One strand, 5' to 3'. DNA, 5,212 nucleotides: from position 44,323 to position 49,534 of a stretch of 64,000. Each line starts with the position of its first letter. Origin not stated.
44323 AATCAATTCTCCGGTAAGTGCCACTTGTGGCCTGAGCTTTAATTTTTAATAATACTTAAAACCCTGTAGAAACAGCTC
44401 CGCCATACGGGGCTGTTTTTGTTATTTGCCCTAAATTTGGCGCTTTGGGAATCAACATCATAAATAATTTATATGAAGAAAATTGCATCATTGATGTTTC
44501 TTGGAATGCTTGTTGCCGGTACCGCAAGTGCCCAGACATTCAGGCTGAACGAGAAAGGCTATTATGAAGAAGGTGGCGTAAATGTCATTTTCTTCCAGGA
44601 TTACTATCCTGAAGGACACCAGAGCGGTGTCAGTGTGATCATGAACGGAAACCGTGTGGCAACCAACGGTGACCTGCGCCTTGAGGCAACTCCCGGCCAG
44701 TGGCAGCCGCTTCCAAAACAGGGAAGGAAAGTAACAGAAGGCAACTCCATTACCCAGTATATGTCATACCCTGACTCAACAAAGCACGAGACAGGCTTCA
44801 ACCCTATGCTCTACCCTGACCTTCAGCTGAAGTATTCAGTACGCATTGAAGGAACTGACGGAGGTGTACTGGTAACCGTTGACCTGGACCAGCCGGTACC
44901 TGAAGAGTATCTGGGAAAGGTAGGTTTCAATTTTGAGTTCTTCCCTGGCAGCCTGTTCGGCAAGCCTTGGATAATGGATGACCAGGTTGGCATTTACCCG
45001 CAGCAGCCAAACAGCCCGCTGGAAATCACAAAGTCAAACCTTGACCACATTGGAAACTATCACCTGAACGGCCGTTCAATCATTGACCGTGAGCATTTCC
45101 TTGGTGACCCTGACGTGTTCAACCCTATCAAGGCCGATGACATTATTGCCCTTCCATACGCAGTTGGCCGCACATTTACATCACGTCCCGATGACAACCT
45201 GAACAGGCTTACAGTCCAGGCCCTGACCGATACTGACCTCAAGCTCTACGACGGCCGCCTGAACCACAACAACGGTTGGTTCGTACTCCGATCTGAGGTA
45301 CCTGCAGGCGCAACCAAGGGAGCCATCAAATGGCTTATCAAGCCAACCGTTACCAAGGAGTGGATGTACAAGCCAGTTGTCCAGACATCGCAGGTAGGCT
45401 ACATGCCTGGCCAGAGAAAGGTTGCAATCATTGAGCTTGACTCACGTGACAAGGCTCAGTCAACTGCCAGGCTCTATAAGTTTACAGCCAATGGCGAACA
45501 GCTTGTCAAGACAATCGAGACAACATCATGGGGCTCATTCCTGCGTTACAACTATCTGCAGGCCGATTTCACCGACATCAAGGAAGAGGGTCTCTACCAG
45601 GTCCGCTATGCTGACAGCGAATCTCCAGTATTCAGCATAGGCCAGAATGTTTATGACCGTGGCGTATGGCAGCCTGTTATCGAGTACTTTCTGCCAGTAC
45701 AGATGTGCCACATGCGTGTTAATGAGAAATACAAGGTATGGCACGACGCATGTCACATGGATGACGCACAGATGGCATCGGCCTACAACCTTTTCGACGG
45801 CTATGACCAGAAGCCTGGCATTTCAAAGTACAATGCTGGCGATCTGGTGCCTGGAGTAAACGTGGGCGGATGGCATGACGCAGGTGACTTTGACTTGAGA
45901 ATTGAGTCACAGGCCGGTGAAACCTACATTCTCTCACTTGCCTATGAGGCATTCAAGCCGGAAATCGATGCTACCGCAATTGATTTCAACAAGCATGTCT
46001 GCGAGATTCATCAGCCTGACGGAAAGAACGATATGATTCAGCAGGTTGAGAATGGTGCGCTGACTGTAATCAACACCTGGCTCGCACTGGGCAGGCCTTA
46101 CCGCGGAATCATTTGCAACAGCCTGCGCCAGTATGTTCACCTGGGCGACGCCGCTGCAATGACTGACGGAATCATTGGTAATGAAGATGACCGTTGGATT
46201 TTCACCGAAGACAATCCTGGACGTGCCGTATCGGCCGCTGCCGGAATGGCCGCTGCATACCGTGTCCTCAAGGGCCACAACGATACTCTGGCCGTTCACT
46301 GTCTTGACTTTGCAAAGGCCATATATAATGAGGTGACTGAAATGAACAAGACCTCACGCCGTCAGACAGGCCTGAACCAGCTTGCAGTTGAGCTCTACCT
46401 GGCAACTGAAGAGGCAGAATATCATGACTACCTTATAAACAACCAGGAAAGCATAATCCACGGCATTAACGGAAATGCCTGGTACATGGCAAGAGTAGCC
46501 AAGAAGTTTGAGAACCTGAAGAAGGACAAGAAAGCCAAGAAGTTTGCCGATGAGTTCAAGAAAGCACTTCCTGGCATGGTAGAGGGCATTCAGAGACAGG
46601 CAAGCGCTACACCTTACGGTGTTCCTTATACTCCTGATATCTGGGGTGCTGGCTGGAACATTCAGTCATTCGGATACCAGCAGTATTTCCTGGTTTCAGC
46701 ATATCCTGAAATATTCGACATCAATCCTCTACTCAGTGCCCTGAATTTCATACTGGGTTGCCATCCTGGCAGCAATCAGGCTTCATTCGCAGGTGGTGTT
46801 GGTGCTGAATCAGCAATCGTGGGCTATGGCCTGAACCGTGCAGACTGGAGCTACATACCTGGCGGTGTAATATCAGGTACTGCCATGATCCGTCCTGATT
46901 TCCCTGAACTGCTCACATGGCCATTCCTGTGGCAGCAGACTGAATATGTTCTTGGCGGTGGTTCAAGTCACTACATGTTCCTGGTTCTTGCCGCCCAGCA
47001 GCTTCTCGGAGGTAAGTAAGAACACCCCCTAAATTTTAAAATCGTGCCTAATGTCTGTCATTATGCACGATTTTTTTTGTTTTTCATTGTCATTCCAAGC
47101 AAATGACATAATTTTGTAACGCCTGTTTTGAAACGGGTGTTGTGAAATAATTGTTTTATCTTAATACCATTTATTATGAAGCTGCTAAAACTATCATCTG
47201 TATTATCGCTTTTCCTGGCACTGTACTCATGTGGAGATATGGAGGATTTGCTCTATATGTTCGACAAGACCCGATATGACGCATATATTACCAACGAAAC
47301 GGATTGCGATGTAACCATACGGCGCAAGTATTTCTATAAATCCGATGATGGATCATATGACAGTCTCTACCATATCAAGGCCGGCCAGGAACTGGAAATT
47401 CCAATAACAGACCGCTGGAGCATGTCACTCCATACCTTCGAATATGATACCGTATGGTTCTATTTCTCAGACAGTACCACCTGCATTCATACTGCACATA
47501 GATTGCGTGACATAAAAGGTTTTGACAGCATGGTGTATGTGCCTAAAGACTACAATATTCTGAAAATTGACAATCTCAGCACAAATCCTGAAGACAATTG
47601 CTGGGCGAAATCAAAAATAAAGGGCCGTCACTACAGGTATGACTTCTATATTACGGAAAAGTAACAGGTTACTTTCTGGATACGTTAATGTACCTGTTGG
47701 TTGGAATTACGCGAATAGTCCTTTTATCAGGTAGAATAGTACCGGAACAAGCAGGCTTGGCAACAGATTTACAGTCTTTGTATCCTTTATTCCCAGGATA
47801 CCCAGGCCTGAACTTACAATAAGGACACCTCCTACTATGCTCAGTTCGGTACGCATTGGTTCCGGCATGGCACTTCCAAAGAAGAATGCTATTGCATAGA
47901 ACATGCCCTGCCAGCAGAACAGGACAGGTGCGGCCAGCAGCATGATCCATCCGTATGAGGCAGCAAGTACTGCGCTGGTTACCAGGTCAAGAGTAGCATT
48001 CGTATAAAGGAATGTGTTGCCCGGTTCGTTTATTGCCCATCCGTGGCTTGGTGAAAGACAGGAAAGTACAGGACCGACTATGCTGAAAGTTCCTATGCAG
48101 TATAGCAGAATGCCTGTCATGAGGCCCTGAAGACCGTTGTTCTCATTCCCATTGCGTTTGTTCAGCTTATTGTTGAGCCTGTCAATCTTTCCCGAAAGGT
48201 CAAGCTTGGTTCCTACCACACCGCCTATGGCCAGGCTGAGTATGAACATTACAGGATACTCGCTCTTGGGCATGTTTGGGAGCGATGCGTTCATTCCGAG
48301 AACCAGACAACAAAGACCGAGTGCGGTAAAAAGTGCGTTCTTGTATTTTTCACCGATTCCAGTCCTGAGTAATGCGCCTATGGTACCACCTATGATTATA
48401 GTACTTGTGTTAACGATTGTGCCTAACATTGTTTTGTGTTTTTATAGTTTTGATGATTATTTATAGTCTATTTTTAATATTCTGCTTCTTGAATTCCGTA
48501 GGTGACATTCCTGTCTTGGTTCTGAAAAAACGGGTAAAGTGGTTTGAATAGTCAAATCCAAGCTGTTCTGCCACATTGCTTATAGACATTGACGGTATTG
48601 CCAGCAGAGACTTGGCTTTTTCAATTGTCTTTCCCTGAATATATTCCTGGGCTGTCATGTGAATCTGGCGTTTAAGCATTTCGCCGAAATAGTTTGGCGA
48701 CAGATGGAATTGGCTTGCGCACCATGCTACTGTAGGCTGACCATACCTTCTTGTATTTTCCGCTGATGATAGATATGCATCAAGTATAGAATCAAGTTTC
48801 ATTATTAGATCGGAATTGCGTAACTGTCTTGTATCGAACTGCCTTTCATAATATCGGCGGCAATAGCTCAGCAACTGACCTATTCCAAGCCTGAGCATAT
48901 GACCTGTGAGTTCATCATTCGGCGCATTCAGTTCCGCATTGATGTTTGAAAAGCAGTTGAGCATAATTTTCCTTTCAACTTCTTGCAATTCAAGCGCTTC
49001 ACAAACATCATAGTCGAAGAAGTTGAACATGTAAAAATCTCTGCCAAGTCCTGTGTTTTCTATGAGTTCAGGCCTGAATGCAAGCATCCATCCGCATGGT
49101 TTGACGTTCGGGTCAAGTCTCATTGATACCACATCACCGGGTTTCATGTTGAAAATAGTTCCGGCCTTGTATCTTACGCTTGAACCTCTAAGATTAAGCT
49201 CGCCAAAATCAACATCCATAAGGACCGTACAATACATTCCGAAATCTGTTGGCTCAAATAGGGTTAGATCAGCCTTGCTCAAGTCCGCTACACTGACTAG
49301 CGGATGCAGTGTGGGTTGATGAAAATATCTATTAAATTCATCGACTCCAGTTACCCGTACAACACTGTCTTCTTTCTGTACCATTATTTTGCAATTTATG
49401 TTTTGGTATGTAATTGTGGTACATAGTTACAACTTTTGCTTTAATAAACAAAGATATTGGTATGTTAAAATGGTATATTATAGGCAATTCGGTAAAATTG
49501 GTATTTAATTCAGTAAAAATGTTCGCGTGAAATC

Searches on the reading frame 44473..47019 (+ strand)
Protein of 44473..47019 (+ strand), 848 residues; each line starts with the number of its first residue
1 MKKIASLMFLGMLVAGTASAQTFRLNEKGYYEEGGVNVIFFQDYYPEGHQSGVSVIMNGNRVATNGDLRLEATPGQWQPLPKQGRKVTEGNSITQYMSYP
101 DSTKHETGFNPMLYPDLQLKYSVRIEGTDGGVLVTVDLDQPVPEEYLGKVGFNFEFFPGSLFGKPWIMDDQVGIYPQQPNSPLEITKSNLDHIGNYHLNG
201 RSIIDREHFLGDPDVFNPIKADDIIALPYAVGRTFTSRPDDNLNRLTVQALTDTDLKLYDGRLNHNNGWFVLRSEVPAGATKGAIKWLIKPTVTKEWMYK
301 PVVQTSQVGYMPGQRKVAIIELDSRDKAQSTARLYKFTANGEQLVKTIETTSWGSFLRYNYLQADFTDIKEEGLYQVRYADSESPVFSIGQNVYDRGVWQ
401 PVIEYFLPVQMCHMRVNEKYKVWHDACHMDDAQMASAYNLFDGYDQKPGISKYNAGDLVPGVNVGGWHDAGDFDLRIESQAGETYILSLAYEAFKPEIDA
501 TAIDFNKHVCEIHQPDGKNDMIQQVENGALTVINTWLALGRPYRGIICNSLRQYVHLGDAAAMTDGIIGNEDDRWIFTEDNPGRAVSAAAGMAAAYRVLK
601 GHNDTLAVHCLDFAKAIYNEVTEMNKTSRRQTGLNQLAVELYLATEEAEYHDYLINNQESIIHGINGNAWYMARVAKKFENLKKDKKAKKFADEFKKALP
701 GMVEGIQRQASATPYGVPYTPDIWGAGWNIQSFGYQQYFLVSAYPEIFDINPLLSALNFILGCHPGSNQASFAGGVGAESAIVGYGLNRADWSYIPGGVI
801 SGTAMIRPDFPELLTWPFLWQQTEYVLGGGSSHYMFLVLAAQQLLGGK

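Call 73: search_protein_families(library=pfam, proteins=[window:44473-47019:+], max_evalue=0.001)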
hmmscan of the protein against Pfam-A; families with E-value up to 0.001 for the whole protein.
window:44473-47019:+ (848 aa): 2 families
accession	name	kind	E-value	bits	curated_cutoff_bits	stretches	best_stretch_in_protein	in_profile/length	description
PF00759.25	Glyco_hydro_9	-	9.7e-17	61.8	27.7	1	417-779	23-380/444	Glycosyl hydrolase family 9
PF02927.20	CelD_N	-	2.2e-07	32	24.6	1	300-383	3-85/86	Cellulase N-terminal ig-like domain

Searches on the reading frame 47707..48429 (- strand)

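Call 73: search_protein_families(library=pfam, proteins=[window:47707-48429:-], max_evalue=0.001)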
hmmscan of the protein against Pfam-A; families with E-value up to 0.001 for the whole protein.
window:47707-48429:- (240 aa): 1 family
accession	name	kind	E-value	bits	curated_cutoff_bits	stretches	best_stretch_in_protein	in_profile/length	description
PF04474.17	DUF554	-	3.9e-59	200.2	25.1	1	2-233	1-219/220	Protein of unknown function (DUF554)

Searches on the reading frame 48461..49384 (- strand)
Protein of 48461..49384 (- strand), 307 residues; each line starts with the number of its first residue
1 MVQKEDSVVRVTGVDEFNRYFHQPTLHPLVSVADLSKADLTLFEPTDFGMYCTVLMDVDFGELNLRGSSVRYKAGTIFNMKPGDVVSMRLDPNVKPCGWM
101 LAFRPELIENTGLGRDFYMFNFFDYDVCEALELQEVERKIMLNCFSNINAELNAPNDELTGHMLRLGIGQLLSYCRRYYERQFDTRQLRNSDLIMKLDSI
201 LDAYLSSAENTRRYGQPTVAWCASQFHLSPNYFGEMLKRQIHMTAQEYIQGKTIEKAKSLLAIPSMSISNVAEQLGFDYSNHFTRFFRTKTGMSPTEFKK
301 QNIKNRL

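Call 73: search_protein_families(library=pfam, proteins=[window:48461-49384:-], max_evalue=0.001)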
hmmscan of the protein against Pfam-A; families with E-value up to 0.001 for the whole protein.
window:48461-49384:- (307 aa): 2 families
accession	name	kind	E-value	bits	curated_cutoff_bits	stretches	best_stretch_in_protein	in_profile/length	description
PF12833.13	HTH_18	-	4.5e-20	72.2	33.6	1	223-301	2-80/80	Helix-turn-helix domain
PF00165.29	HTH_AraC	-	1e-09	38.7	26.6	1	265-298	8-40/42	Bacterial regulatory helix-turn-helix proteins, AraC family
